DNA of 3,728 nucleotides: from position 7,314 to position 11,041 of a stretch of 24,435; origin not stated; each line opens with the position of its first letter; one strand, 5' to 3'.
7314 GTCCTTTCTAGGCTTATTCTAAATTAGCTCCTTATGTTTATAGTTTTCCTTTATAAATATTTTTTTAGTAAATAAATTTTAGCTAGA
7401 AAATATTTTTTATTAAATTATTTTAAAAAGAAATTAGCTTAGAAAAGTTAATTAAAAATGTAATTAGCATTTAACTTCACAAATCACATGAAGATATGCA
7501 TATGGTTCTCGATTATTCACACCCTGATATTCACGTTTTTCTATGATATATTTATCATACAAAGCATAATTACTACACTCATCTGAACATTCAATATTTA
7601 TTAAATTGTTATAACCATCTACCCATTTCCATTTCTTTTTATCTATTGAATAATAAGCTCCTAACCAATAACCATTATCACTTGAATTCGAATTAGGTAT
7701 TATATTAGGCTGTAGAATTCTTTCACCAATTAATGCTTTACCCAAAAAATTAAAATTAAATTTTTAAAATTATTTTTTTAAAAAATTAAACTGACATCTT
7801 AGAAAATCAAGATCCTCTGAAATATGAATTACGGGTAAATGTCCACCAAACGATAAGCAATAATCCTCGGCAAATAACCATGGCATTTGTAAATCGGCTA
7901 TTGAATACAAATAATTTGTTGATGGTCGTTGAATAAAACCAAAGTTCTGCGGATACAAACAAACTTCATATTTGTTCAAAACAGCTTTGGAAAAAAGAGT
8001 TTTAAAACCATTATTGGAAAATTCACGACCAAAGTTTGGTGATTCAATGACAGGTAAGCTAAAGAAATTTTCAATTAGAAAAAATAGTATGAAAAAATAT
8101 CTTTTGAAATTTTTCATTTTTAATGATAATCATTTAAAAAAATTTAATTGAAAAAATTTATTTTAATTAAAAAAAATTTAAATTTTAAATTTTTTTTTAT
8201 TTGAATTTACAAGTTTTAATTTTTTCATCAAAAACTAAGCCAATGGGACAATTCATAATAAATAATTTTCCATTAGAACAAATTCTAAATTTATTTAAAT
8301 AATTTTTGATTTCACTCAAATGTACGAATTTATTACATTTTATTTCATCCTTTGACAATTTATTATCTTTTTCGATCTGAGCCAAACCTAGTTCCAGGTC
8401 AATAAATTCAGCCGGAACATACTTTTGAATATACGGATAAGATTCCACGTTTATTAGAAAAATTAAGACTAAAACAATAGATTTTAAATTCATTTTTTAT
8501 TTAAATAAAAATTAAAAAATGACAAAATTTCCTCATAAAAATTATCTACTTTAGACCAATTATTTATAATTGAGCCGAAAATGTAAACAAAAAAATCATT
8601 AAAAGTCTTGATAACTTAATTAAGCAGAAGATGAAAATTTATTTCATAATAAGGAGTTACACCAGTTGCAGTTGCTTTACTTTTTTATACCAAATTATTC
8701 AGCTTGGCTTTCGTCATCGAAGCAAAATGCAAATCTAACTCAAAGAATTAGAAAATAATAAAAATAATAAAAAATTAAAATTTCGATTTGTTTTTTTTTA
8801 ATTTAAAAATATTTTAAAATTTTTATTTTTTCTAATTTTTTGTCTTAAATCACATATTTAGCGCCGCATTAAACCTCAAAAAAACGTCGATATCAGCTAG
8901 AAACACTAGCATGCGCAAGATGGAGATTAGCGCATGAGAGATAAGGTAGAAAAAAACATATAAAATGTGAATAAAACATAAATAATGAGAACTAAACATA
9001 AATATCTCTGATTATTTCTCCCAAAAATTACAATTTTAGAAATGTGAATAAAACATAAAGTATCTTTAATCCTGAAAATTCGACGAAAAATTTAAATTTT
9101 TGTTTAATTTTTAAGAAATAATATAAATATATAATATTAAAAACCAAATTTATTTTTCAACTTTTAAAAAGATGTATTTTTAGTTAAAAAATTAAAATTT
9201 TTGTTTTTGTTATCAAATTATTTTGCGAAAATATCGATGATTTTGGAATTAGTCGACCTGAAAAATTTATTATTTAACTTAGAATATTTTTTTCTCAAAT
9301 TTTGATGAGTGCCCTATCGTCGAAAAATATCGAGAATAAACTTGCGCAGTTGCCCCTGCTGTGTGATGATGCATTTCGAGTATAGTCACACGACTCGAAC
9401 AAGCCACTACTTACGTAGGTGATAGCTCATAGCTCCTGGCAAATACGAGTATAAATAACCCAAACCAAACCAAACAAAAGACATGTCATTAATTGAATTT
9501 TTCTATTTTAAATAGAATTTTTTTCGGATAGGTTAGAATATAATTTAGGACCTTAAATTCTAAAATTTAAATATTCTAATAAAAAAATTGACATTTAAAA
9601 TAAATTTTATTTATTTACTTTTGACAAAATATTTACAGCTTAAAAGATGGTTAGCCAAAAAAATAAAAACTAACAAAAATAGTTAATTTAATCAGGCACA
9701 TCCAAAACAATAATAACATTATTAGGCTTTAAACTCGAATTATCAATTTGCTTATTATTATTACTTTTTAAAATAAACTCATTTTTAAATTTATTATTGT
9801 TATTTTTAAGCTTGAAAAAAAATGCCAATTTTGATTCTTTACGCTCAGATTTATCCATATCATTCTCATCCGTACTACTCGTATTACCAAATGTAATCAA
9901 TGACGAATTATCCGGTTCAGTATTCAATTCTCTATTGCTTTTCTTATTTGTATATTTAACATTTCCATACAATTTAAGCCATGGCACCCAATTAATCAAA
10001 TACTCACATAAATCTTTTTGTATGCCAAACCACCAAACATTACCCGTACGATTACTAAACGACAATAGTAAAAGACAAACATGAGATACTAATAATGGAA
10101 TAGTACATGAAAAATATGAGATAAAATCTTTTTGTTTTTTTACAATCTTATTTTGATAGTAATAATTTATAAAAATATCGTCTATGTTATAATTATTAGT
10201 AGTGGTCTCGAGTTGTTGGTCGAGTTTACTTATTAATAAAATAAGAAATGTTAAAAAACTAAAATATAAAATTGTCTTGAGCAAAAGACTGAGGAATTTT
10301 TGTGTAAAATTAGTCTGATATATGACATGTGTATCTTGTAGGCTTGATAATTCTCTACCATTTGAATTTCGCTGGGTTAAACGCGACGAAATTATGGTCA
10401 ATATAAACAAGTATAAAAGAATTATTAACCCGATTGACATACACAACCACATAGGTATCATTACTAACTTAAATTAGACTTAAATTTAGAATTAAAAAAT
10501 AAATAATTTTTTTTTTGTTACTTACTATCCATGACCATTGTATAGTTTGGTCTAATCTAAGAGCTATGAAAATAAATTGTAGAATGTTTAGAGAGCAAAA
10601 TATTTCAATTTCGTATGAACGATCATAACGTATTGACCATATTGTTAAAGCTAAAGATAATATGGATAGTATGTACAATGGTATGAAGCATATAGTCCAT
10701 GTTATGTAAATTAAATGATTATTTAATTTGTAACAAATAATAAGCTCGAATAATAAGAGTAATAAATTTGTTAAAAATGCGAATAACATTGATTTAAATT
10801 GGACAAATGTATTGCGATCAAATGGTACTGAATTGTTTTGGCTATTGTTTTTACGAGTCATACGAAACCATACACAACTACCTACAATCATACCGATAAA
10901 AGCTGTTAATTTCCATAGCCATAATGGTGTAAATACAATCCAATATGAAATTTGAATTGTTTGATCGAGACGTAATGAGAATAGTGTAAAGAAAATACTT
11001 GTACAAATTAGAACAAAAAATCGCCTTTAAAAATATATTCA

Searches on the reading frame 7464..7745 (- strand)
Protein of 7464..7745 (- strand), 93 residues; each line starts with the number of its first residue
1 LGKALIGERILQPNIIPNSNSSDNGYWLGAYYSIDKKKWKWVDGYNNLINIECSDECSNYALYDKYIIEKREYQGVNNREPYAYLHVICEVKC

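Call 89: search_protein_families(library=pfam, max_evalue=0.01, proteins=[window:7464-7745:-])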
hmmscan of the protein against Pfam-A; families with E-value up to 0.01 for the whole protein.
window:7464-7745:- (93 aa): 1 family
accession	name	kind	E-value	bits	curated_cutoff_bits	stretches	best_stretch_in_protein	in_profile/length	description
PF00059.27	Lectin_C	-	0.006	17.7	22.6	1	21-90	37-106/107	Lectin C-type domain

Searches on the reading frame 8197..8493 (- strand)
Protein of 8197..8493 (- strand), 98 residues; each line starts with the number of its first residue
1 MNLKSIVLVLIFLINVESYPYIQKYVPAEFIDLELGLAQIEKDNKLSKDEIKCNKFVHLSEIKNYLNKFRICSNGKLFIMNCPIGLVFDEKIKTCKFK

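Call 89: search_protein_families(library=pfam, max_evalue=0.01, proteins=[window:8197-8493:-])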
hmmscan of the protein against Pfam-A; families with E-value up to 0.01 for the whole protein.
window:8197-8493:- (98 aa): 1 family
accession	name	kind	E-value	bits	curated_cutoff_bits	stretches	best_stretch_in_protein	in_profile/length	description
PF01607.29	CBM_14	-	7.6e-08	32.8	22.1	1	67-97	16-46/53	Chitin binding Peritrophin-A domain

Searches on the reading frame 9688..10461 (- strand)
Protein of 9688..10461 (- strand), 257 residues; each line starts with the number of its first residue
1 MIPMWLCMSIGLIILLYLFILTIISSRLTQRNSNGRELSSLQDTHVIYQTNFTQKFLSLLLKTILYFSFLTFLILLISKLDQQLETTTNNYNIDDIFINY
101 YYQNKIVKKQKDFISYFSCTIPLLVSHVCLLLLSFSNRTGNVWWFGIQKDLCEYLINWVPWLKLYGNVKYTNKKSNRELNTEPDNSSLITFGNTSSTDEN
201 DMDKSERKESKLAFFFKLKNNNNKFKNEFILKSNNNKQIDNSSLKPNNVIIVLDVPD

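Call 89: search_protein_families(library=pfam, max_evalue=0.01, proteins=[window:9688-10461:-])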
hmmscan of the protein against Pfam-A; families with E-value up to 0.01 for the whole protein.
window:9688-10461:- (257 aa): 1 family
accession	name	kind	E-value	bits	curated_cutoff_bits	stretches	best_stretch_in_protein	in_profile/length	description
PF10269.14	Tmemb_185A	-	0.00035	20.8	23.1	1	2-98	167-247/252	Transmembrane Fragile-X-F protein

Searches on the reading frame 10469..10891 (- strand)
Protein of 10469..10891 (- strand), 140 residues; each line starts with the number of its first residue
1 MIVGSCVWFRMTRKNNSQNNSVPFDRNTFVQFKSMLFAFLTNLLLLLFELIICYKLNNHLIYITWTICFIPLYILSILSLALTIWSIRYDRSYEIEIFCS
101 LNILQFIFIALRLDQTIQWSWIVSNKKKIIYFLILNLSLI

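Call 89: search_protein_families(library=pfam, max_evalue=0.01, proteins=[window:10469-10891:-])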
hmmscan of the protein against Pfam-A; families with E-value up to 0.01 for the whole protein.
window:10469-10891:- (140 aa): 1 family
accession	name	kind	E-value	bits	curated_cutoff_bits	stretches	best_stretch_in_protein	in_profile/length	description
PF10269.14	Tmemb_185A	-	6.4e-16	59.3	23.1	1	20-135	41-176/252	Transmembrane Fragile-X-F protein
